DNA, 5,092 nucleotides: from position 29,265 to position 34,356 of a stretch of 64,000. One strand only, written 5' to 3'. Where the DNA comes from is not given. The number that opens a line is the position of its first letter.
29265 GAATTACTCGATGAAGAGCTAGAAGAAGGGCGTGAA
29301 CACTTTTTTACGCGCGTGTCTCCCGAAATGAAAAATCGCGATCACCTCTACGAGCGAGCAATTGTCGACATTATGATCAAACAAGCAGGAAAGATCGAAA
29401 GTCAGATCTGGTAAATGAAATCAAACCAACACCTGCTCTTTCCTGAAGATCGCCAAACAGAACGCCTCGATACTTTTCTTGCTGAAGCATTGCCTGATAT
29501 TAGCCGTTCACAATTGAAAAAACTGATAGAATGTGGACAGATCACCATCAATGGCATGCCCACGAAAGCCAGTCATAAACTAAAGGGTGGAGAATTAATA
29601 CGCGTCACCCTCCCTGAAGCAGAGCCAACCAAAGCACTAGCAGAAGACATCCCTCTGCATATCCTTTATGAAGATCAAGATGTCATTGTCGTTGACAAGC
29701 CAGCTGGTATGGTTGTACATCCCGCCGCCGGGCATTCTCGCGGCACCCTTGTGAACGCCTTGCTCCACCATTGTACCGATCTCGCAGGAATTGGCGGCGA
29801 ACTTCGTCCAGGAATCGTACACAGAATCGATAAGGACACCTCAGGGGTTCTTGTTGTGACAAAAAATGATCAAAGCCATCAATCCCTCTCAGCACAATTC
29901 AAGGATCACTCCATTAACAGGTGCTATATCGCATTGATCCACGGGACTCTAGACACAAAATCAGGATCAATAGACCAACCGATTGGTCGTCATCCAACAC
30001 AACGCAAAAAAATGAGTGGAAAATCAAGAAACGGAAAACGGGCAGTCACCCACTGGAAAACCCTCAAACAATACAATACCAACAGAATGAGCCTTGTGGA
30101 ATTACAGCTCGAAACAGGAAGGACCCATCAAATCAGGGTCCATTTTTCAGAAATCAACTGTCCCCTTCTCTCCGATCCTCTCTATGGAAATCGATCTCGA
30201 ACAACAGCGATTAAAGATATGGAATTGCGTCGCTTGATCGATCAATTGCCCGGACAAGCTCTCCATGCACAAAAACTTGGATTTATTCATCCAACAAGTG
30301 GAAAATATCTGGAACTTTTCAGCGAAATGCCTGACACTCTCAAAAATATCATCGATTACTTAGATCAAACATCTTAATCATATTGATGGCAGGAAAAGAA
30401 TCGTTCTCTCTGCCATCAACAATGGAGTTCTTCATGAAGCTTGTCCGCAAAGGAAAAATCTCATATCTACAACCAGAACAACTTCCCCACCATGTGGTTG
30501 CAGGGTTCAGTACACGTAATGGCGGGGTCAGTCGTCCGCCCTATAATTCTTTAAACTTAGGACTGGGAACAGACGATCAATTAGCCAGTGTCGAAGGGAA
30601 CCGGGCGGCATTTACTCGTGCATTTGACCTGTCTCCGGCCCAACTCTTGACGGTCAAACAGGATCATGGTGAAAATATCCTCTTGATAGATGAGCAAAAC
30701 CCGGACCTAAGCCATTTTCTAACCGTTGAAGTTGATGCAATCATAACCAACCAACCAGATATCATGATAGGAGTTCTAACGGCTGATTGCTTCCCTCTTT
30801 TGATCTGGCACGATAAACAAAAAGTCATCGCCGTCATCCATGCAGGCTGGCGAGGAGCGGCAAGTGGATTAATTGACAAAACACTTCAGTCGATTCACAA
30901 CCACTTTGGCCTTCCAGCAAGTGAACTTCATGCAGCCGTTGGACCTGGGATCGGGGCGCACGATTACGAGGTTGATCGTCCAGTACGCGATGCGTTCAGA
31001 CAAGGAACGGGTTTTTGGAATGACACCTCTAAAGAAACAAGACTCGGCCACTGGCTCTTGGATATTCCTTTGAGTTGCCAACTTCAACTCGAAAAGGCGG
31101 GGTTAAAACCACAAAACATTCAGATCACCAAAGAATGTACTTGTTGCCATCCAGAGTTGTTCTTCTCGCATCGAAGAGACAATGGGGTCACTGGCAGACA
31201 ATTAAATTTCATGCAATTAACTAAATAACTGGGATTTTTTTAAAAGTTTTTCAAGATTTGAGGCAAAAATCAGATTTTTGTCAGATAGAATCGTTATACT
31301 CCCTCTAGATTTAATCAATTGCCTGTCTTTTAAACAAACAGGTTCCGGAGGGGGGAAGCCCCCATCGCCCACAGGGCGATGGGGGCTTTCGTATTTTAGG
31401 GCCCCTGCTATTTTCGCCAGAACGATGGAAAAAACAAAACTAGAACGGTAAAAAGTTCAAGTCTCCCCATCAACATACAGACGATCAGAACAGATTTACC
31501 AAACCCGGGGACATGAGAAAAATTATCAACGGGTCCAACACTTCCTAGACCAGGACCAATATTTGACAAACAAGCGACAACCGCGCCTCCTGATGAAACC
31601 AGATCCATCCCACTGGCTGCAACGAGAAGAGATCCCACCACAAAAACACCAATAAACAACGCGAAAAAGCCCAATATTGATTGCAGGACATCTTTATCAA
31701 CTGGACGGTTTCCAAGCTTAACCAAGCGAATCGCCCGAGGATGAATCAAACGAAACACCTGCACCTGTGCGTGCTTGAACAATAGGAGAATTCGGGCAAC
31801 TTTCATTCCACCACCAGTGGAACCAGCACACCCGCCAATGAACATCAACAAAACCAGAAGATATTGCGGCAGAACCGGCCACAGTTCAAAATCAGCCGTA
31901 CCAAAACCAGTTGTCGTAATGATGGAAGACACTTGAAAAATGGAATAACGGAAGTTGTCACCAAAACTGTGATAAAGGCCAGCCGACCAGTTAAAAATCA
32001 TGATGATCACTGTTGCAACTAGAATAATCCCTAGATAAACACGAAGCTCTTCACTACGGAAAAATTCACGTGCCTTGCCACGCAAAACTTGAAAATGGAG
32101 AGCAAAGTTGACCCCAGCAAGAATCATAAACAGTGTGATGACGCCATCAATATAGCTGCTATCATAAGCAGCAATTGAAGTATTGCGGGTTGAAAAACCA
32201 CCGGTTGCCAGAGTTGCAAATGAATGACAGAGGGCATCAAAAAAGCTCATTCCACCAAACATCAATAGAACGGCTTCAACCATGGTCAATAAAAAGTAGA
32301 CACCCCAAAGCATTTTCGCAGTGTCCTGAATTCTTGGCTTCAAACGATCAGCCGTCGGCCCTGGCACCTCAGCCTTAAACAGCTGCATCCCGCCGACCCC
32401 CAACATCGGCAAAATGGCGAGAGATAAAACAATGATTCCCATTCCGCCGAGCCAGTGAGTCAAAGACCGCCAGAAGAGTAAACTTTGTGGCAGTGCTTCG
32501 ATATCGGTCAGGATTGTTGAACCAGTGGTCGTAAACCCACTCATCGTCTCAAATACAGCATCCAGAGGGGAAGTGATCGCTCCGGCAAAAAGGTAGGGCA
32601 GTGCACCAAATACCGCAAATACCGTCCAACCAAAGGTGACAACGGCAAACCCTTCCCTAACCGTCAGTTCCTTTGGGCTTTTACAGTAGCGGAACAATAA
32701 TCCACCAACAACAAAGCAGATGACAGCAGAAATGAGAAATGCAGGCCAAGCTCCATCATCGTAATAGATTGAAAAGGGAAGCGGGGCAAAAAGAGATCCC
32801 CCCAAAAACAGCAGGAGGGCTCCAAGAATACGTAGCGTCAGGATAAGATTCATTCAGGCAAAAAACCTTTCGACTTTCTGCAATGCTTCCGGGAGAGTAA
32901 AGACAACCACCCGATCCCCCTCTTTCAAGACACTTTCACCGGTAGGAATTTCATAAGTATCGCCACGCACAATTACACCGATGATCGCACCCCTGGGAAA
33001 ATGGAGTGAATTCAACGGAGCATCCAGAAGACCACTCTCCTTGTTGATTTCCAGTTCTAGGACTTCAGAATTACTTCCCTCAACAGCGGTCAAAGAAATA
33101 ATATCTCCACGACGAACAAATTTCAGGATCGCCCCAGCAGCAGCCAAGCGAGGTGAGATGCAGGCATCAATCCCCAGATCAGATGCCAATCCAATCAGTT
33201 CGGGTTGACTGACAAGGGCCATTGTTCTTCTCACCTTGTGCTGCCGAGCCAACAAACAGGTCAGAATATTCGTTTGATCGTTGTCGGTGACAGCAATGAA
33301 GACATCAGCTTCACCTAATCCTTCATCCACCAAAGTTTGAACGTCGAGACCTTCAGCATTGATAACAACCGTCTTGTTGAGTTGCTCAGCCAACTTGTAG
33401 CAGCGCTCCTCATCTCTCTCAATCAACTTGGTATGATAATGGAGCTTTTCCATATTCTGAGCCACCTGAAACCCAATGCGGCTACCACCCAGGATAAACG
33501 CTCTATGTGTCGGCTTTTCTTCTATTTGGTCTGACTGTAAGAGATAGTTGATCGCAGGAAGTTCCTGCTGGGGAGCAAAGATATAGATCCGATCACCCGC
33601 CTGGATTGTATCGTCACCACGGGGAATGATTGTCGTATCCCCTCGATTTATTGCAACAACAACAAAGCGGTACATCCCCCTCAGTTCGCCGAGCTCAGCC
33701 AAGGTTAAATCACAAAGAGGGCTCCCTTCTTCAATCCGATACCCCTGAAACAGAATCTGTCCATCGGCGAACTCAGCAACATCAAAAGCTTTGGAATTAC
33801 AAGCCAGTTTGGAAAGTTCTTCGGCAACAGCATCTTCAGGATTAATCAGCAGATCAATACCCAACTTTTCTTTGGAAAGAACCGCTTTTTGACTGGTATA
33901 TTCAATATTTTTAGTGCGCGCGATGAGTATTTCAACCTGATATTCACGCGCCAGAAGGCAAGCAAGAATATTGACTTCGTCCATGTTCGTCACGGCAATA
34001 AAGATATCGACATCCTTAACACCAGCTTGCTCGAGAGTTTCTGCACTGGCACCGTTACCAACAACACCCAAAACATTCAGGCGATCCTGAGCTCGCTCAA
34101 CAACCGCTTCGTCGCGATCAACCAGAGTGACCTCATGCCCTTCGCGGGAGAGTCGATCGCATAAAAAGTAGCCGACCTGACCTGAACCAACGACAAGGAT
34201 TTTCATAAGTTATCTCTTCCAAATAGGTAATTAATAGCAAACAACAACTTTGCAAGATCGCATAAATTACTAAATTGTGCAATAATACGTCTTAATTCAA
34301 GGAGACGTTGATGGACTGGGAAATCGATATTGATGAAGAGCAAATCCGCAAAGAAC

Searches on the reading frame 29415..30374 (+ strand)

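Call 40: search_protein_families(library=ncbifam, proteins=[window:29415-30374:+], max_evalue=0.00001)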
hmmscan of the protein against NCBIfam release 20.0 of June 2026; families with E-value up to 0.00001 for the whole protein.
window:29415-30374:+ (320 aa): 6 families
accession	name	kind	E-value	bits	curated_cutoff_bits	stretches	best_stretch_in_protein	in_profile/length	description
TIGR00005.1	rluA_subfam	subfamily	4.7e-96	321.6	192.7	1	12-316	2-297/298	RluA family pseudouridine synthase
NF008385.0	PRK11180.1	equivalog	2.2e-82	277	351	1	11-317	13-313/325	23S rRNA pseudouridine(1911/1915/1917) synthase RluD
NF008249.0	PRK11025.1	equivalog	6.6e-40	136.9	378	1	7-318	11-315/317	23S rRNA pseudouridine(955/2504/2580) synthase RluC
NF008321.0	PRK11112.1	equivalog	9.4e-34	116.9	328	1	81-315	2-233/257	tRNA pseudouridine(65) synthase TruC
TIGR01621.1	RluA-like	hypoth_equivalog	3.3e-24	85.3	222.3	1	81-261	2-171/217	TIGR01621 family pseudouridine synthase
NF007543.0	PRK10158.1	equivalog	1.3e-22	80.5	286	1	80-296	13-208/219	bifunctional tRNA pseudouridine(32) synthase/23S rRNA pseudouridine(746) synthase RluA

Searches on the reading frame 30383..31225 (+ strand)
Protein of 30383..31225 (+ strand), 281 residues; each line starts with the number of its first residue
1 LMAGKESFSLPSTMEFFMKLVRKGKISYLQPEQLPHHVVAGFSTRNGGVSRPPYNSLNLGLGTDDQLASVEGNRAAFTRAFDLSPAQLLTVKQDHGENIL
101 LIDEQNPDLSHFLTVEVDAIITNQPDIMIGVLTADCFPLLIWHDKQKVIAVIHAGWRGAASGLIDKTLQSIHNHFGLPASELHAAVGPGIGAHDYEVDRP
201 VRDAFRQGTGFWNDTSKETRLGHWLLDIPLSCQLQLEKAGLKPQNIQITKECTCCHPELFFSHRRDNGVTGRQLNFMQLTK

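Call 40: search_protein_families(library=ncbifam, proteins=[window:30383-31225:+], max_evalue=0.00001)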
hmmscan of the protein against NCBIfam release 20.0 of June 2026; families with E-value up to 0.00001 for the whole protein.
window:30383-31225:+ (281 aa): 2 families
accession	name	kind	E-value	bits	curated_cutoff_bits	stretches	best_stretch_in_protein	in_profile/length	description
TIGR00726.1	TIGR00726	equivalog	3e-46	157.6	141.15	1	48-274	1-217/223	peptidoglycan editing factor PgeF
NF007998.1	PRK10723.1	equivalog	7.1e-43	146.9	369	1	34-277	11-240/243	purine nucleoside phosphorylase YfiH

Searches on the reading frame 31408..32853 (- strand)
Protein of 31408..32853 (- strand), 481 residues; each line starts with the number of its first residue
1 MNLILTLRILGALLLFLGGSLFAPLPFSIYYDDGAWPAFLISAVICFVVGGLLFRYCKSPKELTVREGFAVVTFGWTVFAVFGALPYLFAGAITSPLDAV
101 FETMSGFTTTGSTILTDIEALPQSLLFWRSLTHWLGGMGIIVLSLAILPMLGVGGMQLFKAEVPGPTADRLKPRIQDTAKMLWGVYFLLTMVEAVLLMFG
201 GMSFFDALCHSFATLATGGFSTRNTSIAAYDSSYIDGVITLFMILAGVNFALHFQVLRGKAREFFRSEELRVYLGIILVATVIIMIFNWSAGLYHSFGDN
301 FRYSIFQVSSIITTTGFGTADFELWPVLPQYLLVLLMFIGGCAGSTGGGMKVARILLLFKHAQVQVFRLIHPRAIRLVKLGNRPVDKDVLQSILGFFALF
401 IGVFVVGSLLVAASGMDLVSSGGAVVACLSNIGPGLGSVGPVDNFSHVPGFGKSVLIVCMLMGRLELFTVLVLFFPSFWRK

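Call 40: search_protein_families(library=ncbifam, proteins=[window:31408-32853:-], max_evalue=0.00001)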
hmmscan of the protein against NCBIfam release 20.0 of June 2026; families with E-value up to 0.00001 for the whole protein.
window:31408-32853:- (481 aa): 2 families
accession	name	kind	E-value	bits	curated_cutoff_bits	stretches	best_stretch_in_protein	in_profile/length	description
NF008020.0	PRK10750.1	equivalog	1.1e-134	450.1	866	1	6-481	6-483/483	Trk system potassium transporter TrkH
TIGR00933.1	2a38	subfamily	4.9e-105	351.8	331.15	1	83-464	2-391/391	TrkH family potassium uptake protein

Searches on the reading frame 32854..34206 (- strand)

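Call 40: search_protein_families(library=ncbifam, proteins=[window:32854-34206:-], max_evalue=0.00001)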
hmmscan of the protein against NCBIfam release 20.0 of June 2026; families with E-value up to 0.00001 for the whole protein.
window:32854-34206:- (450 aa): 20 families
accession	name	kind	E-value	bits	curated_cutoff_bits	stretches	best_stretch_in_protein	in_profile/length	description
NF007039.0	PRK09496.3-2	equivalog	2.4e-151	504.5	293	1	1-450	1-445/446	Trk system potassium transporter TrkA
NF007041.0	PRK09496.3-4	equivalog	1.7e-121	406.1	386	1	1-449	1-443/450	Trk system potassium transporter TrkA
NF007031.0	PRK09496.1-2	equivalog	1.6e-118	396.7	289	1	1-449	1-451/458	Trk system potassium transporter TrkA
NF007038.0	PRK09496.2-6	equivalog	1.1e-108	363.9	374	1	1-449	1-444/445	Trk system potassium transporter TrkA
NF007032.0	PRK09496.1-4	equivalog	1.5e-103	347.2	309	1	1-449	1-450/457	Trk system potassium transporter TrkA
NF007034.0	PRK09496.2-1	subfamily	6.2e-96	322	344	1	1-446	1-442/445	Trk system potassium transporter TrkA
NF007036.0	PRK09496.2-3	subfamily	7e-94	315.1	407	1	1-449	1-447/448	Trk system potassium transporter TrkA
NF007033.0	PRK09496.1-5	equivalog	1.4e-92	311.1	338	1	1-446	1-444/449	Trk system potassium transporter TrkA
NF007040.0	PRK09496.3-3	equivalog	2.5e-88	296.7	455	1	2-449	5-461/462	Trk system potassium transporter TrkA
NF007030.0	PRK09496.1-1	equivalog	1.5e-86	290.8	371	1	1-449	1-451/458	Trk system potassium transporter TrkA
NF007037.0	PRK09496.2-4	equivalog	4.8e-85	286.1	445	1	1-449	1-453/454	Trk system potassium transporter TrkA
NF007043.0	PRK09496.3-6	equivalog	8.5e-71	239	384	1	1-445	1-440/445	Trk system potassium transporter TrkA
NF007035.0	PRK09496.2-2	equivalog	7e-63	213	521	1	1-438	1-438/455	Trk system potassium transporter TrkA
NF007042.0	PRK09496.3-5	equivalog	2.3e-50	171.6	467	2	1-253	1-250/466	Trk system potassium transporter TrkA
NF003716.0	PRK05326.1-3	equivalog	5.5e-17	61.4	355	2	372-447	404-479/499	potassium/proton antiporter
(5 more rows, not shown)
